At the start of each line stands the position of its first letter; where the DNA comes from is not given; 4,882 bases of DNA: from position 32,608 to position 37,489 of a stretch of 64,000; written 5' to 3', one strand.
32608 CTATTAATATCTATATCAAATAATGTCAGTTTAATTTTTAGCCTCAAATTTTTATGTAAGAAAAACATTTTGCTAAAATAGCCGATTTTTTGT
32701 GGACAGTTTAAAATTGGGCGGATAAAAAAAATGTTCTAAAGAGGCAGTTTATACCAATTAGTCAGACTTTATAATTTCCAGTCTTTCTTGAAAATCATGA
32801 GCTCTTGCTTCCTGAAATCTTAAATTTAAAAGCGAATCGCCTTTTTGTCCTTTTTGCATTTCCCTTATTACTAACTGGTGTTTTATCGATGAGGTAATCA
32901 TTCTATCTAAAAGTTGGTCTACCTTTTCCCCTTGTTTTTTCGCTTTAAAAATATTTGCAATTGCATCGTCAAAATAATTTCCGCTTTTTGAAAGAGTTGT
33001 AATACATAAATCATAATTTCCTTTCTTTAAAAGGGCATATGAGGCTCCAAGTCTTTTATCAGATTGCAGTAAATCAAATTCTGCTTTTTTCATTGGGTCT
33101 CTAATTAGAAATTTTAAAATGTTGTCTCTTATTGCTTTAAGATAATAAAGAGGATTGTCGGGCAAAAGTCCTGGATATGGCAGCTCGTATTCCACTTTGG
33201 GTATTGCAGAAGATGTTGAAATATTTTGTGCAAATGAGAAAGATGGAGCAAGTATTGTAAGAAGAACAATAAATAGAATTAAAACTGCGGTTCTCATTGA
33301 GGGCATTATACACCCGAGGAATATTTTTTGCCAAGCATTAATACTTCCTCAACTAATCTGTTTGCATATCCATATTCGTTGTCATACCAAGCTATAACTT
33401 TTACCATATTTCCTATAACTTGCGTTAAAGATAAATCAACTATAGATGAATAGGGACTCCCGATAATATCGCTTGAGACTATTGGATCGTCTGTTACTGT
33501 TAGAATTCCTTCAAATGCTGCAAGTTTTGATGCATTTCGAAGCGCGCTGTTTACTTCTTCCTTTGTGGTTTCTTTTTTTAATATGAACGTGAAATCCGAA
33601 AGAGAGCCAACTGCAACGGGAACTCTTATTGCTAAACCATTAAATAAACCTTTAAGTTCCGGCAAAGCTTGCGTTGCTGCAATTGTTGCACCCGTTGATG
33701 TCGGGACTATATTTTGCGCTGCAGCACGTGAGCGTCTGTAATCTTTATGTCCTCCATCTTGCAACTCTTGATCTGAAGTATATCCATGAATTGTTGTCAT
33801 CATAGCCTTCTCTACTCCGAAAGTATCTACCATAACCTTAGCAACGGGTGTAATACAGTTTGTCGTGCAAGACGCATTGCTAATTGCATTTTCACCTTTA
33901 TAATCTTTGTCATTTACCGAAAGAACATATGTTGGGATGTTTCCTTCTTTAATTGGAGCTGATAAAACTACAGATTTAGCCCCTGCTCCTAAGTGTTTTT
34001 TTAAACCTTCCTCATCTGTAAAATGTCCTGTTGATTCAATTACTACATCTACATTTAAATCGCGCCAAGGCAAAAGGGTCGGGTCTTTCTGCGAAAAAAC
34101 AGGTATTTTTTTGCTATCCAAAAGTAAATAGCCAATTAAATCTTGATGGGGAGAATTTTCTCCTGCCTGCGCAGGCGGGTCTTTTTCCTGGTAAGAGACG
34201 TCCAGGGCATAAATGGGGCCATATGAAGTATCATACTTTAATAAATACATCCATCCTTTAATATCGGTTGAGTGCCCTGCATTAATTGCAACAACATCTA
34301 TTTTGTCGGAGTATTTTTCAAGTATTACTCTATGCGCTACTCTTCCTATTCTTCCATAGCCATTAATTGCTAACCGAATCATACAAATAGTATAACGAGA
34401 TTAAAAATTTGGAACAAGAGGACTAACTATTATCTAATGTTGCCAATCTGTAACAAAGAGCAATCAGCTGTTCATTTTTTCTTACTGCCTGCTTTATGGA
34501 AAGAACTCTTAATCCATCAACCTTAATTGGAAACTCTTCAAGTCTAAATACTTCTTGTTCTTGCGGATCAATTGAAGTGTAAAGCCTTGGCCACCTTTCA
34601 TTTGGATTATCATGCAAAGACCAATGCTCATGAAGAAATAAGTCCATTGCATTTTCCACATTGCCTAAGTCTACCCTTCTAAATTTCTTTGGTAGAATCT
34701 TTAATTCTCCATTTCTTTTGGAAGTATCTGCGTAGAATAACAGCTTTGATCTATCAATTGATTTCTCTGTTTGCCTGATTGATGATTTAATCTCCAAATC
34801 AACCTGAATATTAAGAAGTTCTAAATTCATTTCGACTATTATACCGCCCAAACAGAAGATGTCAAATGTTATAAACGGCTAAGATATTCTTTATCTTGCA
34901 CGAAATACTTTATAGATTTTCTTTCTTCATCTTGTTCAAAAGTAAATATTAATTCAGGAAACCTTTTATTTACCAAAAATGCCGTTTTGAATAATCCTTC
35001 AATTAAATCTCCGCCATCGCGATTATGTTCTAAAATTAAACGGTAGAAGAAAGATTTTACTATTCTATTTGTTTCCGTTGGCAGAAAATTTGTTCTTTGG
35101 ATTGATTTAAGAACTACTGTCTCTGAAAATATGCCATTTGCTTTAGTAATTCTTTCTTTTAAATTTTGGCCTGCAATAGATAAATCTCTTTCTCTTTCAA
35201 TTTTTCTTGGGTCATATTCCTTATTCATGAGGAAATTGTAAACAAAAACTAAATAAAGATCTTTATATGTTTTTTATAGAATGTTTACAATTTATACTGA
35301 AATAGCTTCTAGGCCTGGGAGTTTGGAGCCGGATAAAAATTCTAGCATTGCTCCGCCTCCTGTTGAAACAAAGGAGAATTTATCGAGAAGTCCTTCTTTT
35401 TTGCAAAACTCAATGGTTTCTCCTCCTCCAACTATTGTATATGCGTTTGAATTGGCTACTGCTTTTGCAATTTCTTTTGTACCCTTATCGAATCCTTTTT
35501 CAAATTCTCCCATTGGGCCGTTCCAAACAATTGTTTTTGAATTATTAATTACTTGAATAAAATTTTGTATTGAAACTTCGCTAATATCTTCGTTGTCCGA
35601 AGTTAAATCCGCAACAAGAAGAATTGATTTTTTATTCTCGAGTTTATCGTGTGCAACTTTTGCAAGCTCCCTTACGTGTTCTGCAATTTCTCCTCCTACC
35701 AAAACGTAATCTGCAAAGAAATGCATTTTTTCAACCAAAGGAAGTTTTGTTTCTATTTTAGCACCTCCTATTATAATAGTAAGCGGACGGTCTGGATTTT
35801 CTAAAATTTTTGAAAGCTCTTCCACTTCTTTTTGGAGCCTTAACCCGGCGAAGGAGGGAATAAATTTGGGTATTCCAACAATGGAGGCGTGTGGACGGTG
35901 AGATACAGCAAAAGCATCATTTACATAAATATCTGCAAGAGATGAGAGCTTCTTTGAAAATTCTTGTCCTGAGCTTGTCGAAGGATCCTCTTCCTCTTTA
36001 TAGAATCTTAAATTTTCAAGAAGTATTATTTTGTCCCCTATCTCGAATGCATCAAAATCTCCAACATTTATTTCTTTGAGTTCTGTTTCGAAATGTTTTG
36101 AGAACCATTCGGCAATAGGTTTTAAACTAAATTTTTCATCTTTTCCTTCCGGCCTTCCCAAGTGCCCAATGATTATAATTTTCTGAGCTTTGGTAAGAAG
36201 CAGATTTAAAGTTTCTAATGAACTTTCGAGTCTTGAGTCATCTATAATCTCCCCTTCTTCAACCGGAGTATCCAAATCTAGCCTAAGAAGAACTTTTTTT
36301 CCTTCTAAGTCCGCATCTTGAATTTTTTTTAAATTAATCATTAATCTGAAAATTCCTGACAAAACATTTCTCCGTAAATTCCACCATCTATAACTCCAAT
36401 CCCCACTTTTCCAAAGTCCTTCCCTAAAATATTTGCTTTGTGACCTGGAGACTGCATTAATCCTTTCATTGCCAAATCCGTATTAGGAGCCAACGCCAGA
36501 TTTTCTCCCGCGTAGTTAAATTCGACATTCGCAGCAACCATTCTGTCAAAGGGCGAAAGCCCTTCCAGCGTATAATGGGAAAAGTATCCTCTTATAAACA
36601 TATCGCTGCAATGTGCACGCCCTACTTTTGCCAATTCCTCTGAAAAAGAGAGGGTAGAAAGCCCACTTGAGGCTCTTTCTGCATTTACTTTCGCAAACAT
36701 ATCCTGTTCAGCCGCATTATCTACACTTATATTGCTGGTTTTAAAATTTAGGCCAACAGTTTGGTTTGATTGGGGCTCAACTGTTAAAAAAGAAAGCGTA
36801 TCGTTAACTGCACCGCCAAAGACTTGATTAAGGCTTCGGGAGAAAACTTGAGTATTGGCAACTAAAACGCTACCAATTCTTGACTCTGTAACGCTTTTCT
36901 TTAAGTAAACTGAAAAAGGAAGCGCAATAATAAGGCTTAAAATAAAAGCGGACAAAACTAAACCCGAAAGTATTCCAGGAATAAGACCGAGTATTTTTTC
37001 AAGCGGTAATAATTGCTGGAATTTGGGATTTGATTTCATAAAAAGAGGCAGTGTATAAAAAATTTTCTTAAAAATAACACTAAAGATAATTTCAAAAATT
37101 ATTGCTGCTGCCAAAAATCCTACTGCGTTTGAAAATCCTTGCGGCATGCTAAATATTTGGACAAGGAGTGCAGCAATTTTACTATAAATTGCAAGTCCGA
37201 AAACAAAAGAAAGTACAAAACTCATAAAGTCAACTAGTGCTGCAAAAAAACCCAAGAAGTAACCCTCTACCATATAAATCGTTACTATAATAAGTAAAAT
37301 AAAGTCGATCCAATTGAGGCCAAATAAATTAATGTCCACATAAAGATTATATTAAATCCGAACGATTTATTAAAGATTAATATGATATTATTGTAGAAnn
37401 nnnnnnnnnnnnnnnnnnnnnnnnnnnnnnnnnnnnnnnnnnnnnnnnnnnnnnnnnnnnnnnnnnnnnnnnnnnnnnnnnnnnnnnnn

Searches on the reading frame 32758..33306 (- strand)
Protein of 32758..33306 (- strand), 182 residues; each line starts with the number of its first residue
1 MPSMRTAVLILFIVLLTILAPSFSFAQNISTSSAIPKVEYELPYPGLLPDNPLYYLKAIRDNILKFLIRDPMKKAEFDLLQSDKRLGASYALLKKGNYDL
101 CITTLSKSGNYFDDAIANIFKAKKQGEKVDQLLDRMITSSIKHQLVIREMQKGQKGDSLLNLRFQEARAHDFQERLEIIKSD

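Call 7: search_protein_families(library=pfam, proteins=[window:32758-33306:-], max_evalue=0.01)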
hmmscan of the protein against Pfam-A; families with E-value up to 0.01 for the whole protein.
window:32758-33306:- (182 aa): 1 family
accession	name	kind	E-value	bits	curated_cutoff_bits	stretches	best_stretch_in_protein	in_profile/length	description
PF18915.5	DUF5667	-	1.5e-09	38.6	27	1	46-135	1-95/99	Domain of unknown function (DUF5667)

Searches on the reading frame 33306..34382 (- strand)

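Call 7: search_protein_families(library=pfam, proteins=[window:33306-34382:-], max_evalue=0.01)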
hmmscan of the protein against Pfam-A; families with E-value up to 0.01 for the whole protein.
window:33306-34382:- (358 aa): 2 families
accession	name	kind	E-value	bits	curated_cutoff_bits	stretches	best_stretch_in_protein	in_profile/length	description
PF02800.25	Gp_dh_C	-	4.1e-55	186.1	24.4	1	177-333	1-158/158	Glyceraldehyde 3-phosphate dehydrogenase, C-terminal domain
PF00044.30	Gp_dh_N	-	6e-25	87.9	31.7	1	2-123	1-100/101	Glyceraldehyde 3-phosphate dehydrogenase, NAD binding domain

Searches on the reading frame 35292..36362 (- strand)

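Call 7: search_protein_families(library=pfam, proteins=[window:35292-36362:-], max_evalue=0.01)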
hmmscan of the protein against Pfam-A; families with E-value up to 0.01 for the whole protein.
window:35292-36362:- (356 aa): 1 family
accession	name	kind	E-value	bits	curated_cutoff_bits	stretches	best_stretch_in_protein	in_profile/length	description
PF00162.24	PGK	-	7.5e-100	335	27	2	14-237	1-227/379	Phosphoglycerate kinase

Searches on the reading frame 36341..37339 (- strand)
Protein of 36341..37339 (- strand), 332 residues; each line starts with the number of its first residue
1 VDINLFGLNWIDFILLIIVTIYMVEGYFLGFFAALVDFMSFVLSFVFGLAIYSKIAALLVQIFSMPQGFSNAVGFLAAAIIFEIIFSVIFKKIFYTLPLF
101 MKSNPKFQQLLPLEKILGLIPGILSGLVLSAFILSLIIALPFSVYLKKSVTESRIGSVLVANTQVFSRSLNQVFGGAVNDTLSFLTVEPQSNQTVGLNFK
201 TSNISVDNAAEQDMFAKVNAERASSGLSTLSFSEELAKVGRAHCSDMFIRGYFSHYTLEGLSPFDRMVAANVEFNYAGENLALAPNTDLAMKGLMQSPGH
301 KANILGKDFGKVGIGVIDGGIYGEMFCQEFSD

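Call 7: search_protein_families(library=pfam, proteins=[window:36341-37339:-], max_evalue=0.01)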
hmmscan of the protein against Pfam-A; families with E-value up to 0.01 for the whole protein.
window:36341-37339:- (332 aa): 2 families
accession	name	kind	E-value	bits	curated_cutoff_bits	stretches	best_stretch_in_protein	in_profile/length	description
PF00188.32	CAP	-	8.1e-11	43.2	21.1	1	216-323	2-109/117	Cysteine-rich secretory protein family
PF02674.22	Colicin_V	-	7.4e-10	39.4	29.3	1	11-160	1-140/144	Colicin V production protein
